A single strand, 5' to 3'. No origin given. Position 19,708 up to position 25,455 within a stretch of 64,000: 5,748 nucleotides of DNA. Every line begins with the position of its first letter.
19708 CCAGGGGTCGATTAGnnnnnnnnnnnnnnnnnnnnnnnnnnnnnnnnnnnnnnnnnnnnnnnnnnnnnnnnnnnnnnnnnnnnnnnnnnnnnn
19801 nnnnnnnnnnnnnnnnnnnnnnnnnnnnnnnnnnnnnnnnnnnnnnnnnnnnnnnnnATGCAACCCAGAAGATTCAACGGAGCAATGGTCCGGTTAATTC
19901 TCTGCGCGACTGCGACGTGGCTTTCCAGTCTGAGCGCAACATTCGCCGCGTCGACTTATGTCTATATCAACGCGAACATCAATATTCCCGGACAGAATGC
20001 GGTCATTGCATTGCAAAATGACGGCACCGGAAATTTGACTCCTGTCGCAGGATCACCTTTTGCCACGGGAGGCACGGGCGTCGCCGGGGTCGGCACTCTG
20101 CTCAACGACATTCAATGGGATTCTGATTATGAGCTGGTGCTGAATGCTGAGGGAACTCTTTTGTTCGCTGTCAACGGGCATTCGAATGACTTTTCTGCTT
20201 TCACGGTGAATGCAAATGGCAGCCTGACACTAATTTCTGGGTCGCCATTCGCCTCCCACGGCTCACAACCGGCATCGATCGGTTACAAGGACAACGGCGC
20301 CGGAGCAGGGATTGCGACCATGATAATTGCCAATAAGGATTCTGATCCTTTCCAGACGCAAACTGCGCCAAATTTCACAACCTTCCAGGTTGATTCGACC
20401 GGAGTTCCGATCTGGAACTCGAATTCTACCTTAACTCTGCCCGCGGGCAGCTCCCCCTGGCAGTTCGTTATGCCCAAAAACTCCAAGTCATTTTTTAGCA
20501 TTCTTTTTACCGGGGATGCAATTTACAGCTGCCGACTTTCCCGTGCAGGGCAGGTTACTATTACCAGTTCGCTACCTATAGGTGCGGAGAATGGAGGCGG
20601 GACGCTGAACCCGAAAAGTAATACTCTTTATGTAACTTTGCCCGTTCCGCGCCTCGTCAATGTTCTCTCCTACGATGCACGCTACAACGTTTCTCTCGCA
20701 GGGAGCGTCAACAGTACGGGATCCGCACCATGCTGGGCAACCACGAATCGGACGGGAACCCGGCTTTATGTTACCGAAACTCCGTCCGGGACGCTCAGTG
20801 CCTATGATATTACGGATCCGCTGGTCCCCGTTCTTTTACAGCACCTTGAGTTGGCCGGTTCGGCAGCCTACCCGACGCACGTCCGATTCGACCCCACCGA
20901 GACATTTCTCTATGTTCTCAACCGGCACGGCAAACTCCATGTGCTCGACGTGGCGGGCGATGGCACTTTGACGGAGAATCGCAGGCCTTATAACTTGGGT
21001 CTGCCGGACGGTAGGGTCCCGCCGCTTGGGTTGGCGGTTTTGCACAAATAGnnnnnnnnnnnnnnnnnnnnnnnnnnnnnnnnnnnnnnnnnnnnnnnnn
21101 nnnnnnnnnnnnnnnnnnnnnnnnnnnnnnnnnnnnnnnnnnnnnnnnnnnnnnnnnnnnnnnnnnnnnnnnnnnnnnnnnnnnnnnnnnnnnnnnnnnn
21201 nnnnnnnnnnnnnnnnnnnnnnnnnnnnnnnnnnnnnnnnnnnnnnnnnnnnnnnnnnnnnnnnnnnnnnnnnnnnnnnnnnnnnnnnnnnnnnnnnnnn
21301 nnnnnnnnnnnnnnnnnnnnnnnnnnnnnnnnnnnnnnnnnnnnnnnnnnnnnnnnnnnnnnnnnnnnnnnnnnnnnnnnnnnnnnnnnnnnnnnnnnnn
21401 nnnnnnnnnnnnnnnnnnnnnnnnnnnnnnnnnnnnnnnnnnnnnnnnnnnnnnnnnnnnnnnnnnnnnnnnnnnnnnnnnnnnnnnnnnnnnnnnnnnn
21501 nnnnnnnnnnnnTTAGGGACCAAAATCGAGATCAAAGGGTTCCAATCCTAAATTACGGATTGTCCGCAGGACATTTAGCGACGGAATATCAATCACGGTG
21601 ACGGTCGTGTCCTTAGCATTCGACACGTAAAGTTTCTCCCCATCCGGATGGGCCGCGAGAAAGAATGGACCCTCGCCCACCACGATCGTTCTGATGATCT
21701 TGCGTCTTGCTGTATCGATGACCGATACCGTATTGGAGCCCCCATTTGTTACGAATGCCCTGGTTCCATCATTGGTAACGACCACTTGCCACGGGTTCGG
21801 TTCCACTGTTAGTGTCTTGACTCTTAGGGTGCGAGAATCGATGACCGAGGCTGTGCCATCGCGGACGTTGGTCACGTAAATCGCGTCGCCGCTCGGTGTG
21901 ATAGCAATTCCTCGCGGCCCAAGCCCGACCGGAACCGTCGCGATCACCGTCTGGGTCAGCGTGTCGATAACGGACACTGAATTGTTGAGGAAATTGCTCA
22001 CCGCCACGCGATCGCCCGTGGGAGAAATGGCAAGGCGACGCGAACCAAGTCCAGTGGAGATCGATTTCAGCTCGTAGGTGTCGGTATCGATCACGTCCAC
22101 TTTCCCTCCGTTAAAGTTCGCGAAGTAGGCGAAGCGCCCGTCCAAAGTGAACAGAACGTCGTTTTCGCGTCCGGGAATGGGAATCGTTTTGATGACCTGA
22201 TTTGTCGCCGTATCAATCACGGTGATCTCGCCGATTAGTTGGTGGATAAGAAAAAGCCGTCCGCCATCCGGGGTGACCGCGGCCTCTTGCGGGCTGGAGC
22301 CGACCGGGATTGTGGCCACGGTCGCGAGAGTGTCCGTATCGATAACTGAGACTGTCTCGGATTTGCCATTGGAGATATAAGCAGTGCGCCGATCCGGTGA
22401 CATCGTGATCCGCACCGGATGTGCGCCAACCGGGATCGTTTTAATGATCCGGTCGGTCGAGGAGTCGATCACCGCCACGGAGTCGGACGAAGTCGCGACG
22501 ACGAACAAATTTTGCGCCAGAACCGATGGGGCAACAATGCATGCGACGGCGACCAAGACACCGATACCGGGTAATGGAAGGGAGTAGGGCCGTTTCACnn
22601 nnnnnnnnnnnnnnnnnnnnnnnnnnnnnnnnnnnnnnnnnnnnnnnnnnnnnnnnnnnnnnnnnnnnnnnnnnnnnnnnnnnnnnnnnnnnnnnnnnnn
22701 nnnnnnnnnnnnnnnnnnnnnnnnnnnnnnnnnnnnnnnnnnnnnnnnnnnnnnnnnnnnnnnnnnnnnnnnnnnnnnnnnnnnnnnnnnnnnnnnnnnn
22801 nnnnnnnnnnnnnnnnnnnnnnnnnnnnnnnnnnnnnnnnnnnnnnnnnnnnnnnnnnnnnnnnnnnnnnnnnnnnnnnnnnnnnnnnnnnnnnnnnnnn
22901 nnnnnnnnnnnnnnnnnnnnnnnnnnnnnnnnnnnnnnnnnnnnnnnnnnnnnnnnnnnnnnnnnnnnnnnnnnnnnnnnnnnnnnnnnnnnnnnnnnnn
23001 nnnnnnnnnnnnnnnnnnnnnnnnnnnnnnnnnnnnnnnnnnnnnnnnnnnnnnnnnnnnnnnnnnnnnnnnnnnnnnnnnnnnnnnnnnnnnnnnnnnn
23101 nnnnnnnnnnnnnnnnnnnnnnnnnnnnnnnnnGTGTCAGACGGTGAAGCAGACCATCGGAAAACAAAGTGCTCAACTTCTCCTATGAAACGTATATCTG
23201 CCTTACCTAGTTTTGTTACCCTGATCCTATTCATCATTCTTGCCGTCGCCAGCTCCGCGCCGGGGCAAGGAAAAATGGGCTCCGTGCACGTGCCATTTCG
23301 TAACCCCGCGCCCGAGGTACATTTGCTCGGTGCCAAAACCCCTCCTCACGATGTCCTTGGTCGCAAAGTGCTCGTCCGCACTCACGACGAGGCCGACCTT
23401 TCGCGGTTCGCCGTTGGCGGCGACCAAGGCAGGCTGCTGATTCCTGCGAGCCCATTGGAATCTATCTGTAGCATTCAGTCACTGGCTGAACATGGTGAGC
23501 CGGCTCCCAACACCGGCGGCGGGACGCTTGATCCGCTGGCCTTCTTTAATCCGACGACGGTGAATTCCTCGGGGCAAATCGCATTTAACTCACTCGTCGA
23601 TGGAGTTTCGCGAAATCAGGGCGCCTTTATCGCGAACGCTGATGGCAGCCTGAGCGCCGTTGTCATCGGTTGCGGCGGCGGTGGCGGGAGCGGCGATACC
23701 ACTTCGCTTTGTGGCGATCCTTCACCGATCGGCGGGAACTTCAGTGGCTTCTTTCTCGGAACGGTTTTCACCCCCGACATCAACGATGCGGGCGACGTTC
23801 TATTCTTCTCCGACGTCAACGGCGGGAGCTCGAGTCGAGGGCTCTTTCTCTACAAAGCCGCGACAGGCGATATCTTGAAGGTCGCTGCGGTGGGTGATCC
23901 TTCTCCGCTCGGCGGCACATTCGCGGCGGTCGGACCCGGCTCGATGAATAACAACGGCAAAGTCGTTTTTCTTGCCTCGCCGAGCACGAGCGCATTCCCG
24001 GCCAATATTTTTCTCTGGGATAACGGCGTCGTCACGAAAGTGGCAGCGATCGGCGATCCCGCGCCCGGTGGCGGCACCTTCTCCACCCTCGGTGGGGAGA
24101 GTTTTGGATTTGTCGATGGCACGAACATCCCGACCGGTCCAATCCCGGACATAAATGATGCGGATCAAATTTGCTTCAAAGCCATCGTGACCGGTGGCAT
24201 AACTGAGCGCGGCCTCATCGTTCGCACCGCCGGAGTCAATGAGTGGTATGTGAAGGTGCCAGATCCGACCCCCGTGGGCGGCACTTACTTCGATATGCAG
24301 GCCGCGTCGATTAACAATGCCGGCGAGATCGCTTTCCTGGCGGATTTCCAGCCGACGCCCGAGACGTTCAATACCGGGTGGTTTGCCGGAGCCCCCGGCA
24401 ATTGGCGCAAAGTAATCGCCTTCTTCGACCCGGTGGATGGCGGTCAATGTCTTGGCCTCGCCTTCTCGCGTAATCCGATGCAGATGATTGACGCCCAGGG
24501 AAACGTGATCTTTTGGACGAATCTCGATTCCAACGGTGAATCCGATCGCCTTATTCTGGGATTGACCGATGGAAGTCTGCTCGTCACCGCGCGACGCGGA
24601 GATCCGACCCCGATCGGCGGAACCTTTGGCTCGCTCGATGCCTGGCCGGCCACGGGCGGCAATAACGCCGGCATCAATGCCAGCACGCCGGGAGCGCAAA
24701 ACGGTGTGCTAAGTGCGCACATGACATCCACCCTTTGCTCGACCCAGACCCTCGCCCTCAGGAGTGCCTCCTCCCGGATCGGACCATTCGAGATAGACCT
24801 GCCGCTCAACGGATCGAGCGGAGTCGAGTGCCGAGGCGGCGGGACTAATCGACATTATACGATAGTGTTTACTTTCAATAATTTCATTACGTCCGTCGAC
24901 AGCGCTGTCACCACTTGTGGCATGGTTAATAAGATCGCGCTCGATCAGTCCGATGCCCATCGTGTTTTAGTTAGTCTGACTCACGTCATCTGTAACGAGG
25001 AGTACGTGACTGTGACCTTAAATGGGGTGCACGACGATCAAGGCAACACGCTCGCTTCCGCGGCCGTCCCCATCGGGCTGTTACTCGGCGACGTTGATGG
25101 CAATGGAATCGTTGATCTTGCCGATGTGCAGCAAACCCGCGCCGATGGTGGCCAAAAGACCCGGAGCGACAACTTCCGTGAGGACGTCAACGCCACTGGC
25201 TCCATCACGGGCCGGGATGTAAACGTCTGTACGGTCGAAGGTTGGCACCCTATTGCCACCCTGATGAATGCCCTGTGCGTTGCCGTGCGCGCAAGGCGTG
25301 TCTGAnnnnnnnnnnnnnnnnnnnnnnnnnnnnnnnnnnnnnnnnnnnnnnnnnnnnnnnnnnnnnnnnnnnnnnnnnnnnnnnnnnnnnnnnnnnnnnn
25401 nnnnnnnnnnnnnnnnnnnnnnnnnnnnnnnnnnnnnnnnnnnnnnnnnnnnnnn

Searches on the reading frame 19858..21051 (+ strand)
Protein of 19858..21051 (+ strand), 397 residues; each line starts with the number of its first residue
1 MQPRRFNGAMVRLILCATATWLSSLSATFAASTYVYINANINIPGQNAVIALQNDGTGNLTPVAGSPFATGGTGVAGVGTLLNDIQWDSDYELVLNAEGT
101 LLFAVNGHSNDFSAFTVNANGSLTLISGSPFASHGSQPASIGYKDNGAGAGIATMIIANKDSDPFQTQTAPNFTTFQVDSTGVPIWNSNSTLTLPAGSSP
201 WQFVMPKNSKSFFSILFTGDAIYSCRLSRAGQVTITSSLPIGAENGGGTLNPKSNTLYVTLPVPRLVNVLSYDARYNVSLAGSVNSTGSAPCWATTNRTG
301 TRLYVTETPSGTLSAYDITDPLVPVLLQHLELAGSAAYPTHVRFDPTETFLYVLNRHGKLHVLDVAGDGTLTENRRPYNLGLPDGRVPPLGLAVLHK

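Call 8: search_protein_families(library=pfam, proteins=[window:19858-21051:+], max_evalue=0.01)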
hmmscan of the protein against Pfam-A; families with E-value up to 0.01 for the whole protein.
window:19858-21051:+ (397 aa): 1 family
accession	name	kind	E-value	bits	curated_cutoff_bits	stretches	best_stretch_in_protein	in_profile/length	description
PF10282.15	Lactonase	-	2.4e-08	34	21.7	1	267-375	15-125/344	Lactonase, 7-bladed beta-propeller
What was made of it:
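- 19858..21051 (+): Lactonase-like seven-bladed beta-propeller with an N-terminal hydrophobic, signal-like segment. It is a frequent neighbour and its membership is uncertain. Pfam Lactonase 2.4e-8 (call 8).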

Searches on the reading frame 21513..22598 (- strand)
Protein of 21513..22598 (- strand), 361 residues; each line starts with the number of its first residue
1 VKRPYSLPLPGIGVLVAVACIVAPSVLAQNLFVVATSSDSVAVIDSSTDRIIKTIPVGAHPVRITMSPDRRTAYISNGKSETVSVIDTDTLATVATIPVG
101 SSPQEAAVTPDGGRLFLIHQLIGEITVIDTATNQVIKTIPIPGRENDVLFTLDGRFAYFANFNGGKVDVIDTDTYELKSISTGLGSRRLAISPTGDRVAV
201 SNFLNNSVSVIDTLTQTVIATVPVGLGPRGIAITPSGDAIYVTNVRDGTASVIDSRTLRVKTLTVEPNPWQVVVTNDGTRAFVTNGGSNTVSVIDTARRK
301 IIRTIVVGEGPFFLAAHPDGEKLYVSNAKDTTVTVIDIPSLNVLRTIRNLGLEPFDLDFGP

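Call 8: search_protein_families(library=pfam, proteins=[window:21513-22598:-], max_evalue=0.01)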
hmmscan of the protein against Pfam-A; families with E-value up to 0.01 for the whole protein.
window:21513-22598:- (361 aa): 13 families
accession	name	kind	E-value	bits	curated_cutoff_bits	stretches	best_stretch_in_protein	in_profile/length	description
PF21783.3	YNCE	-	1.5e-26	94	27.1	3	31-153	212-335/339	YNCE-like beta-propeller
PF02239.22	Cytochrom_D1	-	3.3e-23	82.3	25.5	4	29-145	4-121/368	Cytochrome D1 heme domain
PF25174.1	Beta-prop_THOC3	-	8.4e-22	77.9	305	2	188-350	51-212/272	THOC3 beta-propeller domain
PF10282.15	Lactonase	-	2.8e-13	50.2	21.7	1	153-253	201-318/344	Lactonase, 7-bladed beta-propeller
PF16819.11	DUF5074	-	6.9e-11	42.2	27.2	1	70-180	108-221/353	Domain of unknown function (DUF5074)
PF23414.1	Beta-prop_EML_2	-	3e-10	40.4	90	1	276-349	7-79/266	Echinoderm microtubule-associated protein second beta-propeller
PF25175.1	Beta-prop_WDR5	-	6.4e-08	32.6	250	1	29-139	64-174/296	WDR5 beta-propeller domain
PF25172.1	Beta-prop_WDR3_2nd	-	3.1e-07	30.4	140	0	28-97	9-76/293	WDR3 second beta-propeller domain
PF25168.1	Beta-prop_WDR36-Utp21_2nd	-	0.0002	21.2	84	0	288-343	219-274/335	WDR36/Utp21 second beta-propeller domain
PF03646.20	FlaG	-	0.00056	20.4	23.8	0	36-56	60-80/101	FlaG protein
PF24814.1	WD40_Prp19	-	0.00091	18.8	320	0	233-348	14-130/281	Prp19 WD40 domain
PF24796.1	WDR55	-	0.0012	18.4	200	0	187-302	57-172/296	WDR55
PF12894.13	ANAPC4_WD40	-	0.0021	18.7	22.9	0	30-61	51-82/91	Anaphase-promoting complex subunit 4 WD40 domain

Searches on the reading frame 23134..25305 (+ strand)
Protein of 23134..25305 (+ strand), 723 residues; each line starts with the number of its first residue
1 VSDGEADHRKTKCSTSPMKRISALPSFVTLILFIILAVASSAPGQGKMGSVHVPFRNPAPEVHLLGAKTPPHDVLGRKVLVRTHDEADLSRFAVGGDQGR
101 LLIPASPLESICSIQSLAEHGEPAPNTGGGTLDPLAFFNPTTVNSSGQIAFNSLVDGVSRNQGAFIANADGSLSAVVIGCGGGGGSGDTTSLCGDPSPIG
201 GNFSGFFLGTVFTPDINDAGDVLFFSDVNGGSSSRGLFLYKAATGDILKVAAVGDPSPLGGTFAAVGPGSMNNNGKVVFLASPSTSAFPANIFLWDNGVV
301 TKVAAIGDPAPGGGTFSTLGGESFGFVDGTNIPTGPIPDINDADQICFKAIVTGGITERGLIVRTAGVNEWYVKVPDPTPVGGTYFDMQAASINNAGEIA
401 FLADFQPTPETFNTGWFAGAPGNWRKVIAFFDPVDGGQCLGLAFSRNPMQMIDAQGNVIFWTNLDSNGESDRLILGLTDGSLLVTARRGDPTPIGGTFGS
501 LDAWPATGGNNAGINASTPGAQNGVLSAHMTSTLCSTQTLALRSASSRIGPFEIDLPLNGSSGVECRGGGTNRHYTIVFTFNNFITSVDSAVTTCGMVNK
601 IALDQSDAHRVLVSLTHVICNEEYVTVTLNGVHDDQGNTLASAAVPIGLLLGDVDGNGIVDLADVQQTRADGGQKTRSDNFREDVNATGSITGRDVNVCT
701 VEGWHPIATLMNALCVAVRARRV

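Call 8: search_protein_families(library=pfam, proteins=[window:23134-25305:+], max_evalue=0.01)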
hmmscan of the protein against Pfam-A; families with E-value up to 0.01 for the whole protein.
window:23134-25305:+ (723 aa): 1 family
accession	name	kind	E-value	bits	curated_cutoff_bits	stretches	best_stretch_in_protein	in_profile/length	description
PF24251.1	DUF7453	-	3.2e-27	96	26.2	3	211-316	229-342/460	Family of unknown function (DUF7453)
